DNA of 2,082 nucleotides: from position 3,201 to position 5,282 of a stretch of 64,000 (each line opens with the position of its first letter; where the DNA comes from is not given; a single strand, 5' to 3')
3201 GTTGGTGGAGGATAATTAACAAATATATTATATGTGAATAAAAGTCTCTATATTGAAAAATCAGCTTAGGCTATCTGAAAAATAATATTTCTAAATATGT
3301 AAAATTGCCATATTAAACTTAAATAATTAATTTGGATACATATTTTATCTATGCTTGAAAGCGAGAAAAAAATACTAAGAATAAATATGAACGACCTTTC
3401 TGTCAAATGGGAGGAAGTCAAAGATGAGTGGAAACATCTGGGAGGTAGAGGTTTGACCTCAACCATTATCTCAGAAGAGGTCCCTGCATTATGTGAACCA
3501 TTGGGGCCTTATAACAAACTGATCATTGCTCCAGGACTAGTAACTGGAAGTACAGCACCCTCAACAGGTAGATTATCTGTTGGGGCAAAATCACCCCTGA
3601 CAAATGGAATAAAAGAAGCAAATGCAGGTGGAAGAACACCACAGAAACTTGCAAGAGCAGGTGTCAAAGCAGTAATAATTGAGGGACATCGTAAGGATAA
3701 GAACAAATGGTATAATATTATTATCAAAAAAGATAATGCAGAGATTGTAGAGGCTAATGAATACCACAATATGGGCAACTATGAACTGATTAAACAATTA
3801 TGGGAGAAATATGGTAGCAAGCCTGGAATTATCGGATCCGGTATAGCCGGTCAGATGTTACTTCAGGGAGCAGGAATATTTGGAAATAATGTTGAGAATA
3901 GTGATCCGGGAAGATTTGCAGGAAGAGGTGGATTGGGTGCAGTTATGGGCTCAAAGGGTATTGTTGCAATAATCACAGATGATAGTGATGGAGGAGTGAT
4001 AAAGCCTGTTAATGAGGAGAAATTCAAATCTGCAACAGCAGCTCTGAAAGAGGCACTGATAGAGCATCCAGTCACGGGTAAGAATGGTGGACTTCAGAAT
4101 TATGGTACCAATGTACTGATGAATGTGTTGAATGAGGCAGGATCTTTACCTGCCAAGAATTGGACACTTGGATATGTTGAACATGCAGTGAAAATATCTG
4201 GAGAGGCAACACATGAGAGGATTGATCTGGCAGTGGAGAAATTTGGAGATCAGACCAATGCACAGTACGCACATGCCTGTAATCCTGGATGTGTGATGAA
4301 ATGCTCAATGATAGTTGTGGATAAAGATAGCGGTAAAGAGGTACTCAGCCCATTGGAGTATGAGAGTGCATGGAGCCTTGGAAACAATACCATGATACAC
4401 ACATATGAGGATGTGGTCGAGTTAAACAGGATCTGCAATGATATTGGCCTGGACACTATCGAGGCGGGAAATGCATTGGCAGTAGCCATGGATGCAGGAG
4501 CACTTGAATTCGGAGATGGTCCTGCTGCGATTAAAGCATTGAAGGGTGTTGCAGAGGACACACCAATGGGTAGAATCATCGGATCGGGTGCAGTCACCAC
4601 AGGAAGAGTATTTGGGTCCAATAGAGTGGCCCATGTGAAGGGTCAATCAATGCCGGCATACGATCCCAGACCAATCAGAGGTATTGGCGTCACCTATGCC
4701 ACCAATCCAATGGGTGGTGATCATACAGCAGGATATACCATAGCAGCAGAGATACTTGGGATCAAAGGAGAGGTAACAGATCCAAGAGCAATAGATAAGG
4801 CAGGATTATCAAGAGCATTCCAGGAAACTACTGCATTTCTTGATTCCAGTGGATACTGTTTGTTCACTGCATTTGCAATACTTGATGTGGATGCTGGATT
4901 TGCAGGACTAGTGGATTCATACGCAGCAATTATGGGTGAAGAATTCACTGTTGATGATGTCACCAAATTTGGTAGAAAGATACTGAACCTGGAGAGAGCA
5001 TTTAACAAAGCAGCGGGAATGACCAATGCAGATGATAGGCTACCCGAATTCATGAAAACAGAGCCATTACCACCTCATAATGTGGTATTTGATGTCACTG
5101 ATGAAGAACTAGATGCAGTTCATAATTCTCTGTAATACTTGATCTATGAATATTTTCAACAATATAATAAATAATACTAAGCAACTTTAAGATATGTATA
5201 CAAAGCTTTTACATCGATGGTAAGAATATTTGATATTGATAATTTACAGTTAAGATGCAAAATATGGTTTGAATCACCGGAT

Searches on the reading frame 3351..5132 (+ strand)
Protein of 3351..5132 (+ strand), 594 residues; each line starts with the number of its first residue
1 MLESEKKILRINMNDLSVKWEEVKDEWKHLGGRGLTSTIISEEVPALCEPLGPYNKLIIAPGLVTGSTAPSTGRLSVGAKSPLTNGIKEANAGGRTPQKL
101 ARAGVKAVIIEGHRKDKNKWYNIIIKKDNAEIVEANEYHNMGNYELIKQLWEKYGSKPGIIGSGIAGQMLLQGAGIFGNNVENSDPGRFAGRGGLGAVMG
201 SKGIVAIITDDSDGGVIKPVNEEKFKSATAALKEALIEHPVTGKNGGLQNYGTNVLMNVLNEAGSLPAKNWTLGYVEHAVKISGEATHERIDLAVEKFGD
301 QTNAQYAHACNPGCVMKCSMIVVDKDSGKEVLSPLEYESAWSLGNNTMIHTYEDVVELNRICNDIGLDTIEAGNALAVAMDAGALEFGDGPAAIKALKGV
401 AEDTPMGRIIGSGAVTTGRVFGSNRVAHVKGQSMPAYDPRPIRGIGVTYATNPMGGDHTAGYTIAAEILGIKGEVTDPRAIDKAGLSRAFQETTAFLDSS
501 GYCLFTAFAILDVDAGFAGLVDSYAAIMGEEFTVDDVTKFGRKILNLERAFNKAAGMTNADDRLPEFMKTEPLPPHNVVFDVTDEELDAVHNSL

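Call 53: search_protein_families(library=pfam, proteins=[window:3351-5132:+], max_evalue=0.00001)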
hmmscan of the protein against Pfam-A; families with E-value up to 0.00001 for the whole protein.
window:3351-5132:+ (594 aa): 2 families
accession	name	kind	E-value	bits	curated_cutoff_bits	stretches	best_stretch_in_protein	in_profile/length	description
PF01314.23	AFOR_C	-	2.5e-76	257.8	27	1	230-575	4-346/385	Aldehyde ferredoxin oxidoreductase, domains 2 & 3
PF02730.20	AFOR_N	-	5.9e-57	193.1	29.8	1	7-210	2-197/199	Aldehyde ferredoxin oxidoreductase, N-terminal domain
